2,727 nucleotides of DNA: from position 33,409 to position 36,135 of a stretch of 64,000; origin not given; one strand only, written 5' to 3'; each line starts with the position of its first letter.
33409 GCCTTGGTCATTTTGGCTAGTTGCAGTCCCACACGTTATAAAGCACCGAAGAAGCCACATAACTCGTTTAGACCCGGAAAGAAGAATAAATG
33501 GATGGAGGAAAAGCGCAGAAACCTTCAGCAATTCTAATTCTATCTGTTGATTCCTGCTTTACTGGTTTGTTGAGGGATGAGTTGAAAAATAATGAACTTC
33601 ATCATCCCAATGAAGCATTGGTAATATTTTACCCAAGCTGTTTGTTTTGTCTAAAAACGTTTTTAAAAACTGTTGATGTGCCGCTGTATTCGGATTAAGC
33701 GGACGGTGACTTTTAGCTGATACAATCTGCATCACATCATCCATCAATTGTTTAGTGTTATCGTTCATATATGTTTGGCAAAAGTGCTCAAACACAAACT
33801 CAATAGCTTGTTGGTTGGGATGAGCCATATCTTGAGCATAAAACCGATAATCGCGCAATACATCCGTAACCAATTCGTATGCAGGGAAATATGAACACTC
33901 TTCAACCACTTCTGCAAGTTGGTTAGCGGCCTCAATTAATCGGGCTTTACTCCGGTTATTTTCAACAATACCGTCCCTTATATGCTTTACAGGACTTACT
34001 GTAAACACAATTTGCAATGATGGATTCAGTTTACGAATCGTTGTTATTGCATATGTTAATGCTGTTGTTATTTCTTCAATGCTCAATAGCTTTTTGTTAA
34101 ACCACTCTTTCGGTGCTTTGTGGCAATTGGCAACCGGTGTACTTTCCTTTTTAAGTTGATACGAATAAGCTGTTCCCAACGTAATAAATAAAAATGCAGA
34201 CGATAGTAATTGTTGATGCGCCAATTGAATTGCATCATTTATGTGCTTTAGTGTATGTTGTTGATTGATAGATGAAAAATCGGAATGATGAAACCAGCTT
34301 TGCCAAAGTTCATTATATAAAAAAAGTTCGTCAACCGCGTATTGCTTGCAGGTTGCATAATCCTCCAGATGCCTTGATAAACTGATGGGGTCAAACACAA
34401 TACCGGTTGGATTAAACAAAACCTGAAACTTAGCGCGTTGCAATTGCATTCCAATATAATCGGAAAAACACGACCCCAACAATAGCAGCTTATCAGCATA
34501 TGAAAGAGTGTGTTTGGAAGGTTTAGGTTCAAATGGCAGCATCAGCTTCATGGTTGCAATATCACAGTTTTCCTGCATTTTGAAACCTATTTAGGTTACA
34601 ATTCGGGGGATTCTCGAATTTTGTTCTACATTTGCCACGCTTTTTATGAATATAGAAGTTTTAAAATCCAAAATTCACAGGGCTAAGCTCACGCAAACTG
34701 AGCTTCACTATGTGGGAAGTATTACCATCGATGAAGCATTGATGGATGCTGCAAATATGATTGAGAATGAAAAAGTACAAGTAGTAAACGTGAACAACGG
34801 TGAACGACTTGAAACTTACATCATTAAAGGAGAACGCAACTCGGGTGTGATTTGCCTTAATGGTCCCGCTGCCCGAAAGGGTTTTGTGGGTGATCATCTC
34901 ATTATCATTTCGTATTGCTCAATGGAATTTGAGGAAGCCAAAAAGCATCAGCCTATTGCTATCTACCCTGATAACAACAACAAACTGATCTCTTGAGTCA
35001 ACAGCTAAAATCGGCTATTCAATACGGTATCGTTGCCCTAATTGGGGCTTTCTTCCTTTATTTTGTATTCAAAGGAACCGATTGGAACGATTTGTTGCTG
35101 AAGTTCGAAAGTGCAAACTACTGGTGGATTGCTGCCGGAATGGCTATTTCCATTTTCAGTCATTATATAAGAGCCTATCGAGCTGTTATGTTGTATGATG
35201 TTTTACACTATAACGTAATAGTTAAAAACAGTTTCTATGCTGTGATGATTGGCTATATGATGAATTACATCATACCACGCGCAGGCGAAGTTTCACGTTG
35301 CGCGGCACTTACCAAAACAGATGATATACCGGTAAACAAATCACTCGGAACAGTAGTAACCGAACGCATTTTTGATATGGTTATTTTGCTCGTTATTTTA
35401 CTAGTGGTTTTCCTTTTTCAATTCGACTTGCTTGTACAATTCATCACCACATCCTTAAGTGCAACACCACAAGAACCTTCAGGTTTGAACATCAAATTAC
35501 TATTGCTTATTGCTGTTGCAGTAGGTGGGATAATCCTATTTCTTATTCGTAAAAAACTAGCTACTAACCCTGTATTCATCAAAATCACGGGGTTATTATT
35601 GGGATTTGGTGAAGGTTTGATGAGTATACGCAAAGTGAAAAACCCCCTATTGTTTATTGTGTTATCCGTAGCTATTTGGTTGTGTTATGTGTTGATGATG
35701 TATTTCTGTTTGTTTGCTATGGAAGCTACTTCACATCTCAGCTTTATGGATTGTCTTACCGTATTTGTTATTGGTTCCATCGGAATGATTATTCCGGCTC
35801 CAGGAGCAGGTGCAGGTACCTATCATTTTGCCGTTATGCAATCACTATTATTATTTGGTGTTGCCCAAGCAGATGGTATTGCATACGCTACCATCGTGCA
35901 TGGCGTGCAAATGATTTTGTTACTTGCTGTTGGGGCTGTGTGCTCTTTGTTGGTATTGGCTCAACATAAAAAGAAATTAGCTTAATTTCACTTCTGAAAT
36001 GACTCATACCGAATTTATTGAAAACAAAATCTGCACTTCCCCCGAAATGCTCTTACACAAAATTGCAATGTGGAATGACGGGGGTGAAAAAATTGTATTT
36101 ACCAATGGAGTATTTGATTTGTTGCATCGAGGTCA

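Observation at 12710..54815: Pattern: toxin-like or effector genes carry single inactivating lesions while partner or regulator genes are intact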

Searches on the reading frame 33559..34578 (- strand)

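Call 12: search_protein_families(library=pfam, max_evalue=0.0001, proteins=[window:33559-34578:-])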
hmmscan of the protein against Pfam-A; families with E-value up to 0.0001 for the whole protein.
window:33559-34578:- (339 aa): 1 family
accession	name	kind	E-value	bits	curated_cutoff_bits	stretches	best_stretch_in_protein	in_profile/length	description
PF08885.17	GSCFA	-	2.4e-85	286.5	25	1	30-266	1-237/237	GSCFA family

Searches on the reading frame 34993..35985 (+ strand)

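Call 12: search_protein_families(library=pfam, max_evalue=0.0001, proteins=[window:34993-35985:+])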
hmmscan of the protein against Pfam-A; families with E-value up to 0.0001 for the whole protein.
window:34993-35985:+ (330 aa): 1 family
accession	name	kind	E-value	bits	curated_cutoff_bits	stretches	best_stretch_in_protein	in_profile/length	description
PF03706.18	LPG_synthase_TM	-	2.9e-47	162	33.4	1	15-314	5-302/302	Lysylphosphatidylglycerol synthase TM region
